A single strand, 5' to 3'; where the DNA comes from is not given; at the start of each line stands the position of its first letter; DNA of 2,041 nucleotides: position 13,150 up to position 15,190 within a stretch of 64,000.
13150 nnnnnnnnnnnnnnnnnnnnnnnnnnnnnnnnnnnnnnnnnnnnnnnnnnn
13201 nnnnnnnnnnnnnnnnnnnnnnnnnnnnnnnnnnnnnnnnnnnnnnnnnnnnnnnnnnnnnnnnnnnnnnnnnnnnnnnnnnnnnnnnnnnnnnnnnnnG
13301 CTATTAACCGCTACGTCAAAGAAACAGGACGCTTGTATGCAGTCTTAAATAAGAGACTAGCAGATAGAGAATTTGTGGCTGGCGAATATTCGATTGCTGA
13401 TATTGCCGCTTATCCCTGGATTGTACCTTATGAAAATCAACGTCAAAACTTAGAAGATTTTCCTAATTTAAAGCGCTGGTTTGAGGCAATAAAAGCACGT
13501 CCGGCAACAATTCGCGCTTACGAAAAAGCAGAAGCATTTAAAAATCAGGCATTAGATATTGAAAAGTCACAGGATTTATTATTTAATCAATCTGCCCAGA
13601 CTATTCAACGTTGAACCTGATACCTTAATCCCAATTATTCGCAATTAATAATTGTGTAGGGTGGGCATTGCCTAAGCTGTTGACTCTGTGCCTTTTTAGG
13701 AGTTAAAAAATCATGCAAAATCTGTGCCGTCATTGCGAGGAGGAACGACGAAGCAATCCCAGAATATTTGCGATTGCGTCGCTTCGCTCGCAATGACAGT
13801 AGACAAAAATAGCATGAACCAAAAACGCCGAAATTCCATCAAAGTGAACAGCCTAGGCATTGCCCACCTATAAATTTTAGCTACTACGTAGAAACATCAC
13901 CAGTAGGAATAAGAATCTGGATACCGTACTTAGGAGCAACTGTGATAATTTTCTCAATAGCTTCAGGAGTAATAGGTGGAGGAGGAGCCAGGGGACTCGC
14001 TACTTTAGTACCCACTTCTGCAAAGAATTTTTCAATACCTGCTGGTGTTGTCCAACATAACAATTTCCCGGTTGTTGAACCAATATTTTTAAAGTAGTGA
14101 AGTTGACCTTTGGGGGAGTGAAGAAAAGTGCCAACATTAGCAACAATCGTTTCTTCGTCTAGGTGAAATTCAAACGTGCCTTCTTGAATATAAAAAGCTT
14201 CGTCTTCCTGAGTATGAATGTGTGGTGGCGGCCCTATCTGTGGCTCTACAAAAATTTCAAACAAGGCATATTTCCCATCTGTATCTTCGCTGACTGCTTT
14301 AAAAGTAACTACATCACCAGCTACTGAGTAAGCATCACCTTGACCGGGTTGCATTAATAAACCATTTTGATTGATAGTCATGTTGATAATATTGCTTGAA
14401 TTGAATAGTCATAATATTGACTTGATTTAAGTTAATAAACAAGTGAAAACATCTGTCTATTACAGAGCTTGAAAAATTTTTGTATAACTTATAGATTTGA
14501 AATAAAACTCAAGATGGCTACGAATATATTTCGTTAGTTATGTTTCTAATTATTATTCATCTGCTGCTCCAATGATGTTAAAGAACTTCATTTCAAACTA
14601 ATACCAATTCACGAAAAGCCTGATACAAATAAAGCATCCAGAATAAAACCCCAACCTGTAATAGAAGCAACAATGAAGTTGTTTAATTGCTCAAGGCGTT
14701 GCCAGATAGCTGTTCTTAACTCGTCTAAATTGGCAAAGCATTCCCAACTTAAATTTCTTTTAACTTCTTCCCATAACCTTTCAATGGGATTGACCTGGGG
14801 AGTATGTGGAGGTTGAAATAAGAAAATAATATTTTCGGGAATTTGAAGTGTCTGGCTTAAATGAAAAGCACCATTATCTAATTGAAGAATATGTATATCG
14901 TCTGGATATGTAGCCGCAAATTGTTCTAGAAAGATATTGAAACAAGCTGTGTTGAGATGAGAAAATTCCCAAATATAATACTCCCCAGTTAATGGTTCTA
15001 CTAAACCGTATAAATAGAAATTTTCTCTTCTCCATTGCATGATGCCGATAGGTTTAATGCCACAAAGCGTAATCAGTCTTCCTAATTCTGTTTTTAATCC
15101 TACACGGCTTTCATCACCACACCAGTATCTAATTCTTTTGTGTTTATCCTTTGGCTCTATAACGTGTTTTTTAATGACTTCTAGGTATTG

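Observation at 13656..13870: MITE inserted into a palindromic repeat, with a 9-bp target duplication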

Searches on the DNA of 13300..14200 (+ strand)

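Call 16: search_dna_similar(query=window:13640-13890:+, collection=plasmids, mode=distant, max_rows=40, max_evalue=0.001)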
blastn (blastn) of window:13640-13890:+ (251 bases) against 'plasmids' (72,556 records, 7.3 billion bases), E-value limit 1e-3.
Records with a match: 11; places in all: 12; records where one place covers at least 80% of the query: 0.
Best place of each record, by identity: 90-95% 3; 80-90% 4; 60-80% 4.
By first word of the organism name: Calothrix 4; Nostoc 2; Trichormus 2; Aulosira 1; Novosphingobium 1; Tolypothrix 1.
By predicted mobility (MOB-suite, as given by PLSDB): conjugative 6; mobilizable 4; non-mobilizable 1.
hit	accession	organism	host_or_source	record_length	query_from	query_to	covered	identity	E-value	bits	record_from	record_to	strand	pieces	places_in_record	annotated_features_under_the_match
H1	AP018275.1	Calothrix sp. NIES-4101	-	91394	24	227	36%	87.1%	3e-5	109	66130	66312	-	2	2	none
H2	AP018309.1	Aulosira laxa NIES-50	-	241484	67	158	37%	79.3%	1e-11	78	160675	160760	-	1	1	none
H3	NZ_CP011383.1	Calothrix sp. 336/3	-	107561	90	159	28%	75.0%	2e-7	64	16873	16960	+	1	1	none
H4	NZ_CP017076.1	Novosphingobium resinovorum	single cell,soil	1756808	89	158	28%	74.7%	1e-4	55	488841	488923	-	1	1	none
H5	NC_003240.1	Nostoc sp. PCC 7120 = FACHB-418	-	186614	96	159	25%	77.8%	1e-5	57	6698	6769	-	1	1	hypothetical protein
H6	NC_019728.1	Calothrix sp. PCC 6303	-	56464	66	122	23%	82.5%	3e-6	59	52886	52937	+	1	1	none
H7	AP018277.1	Calothrix sp. NIES-4101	-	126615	111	158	19%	87.8%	3e-6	59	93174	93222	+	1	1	none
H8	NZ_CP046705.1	Nostoc sp. ATCC 53789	-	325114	31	77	19%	87.5%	1e-4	54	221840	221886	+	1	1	hypothetical protein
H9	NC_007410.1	Trichormus variabilis ATCC 29413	-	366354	90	122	13%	93.9%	4e-4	52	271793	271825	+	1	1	none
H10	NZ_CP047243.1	Trichormus variabilis 0441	cell culture,thermal spring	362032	90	122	13%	93.9%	4e-4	52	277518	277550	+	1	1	none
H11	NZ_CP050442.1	Tolypothrix sp. PCC 7910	cell culture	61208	90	122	13%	93.9%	4e-4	52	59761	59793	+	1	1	none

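Call 17: get_annotated_region(hit=H1, flank=300)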
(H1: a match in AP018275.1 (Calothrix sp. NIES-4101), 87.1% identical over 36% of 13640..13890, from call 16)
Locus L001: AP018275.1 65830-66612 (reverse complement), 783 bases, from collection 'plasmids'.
description: Calothrix sp. NIES-4101 plasmid plasmid2 DNA, complete genome
organism: Calothrix sp. NIES-4101 (NCBI taxid 2005461)
taxonomy: Bacteria; Cyanobacteriota; Cyanophyceae; Nostocales; Calotrichaceae; Calothrix; Calothrix sp. NIES-4101
host: -; source: -; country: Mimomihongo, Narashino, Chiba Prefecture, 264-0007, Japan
typing (MOB-suite, as given by PLSDB): non-mobilizable; replicon rep_cluster_1679
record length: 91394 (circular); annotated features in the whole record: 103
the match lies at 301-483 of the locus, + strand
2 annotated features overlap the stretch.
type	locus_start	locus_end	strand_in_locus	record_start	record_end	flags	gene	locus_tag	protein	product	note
CDS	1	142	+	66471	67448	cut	-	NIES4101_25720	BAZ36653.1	alcohol dehydrogenase zinc-binding domain protein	-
CDS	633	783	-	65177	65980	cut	-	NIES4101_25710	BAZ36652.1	hypothetical protein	-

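Call 18: get_annotated_region(hit=H8, flank=400)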
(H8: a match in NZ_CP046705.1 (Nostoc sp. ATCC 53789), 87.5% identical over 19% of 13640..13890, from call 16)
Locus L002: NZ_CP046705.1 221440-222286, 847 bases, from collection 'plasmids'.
description: Nostoc sp. ATCC 53789 plasmid pNsp_b, complete sequence
organism: Nostoc sp. ATCC 53789 (NCBI taxid 76335)
taxonomy: Bacteria; Cyanobacteriota; Cyanophyceae; Nostocales; Nostocaceae; Nostoc; Nostoc sp. ATCC 53789
host: -; source: -; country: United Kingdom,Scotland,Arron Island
typing (MOB-suite, as given by PLSDB): conjugative; relaxase MOBF; mating-pair formation MPF_T
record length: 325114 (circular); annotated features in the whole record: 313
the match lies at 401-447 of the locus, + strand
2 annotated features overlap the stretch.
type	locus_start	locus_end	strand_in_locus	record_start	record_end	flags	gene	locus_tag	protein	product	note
CDS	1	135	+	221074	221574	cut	-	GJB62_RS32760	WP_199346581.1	VOC family protein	-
CDS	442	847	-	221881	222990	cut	-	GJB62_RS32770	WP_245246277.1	hypothetical protein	-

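Call 19: get_annotated_region(hit=H2, flank=300)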
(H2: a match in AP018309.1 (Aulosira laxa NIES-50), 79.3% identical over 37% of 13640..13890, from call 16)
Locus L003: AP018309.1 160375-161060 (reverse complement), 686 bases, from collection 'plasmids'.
description: Aulosira laxa NIES-50 plasmid plasmid2 DNA, complete genome
organism: Aulosira laxa NIES-50 (NCBI taxid 1541988)
taxonomy: Bacteria; Cyanobacteriota; Cyanophyceae; Nostocales; Fortieaceae; Aulosira; Aulosira laxa; Aulosira laxa NIES-50
host: -; source: -; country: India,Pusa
typing (MOB-suite, as given by PLSDB): conjugative; relaxase MOBF; mating-pair formation MPF_T
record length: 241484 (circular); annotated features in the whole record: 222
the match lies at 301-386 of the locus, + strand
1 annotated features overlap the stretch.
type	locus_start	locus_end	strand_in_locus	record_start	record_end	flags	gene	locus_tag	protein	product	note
CDS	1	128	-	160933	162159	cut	-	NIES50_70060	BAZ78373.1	major facilitator superfamily protein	-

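Call 56: search_rna_families(source=window, start=13300, end=14200, threshold=evalue, max_evalue=1)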
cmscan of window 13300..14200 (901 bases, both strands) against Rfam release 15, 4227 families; matches with E-value up to 1: 0.
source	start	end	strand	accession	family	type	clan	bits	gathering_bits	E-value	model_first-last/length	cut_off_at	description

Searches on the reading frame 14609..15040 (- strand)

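Call 106: search_protein_families(library=ncbifam, proteins=[window:14609-15040:-], max_evalue=0.001)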
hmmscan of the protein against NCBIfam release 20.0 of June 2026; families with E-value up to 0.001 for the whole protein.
window:14609-15040:- (143 aa): 1 family
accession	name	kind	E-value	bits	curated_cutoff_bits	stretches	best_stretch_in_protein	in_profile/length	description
NF033545.0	transpos_IS630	equivalog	4.8e-29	101.7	100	1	2-120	177-299/299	IS630 family transposase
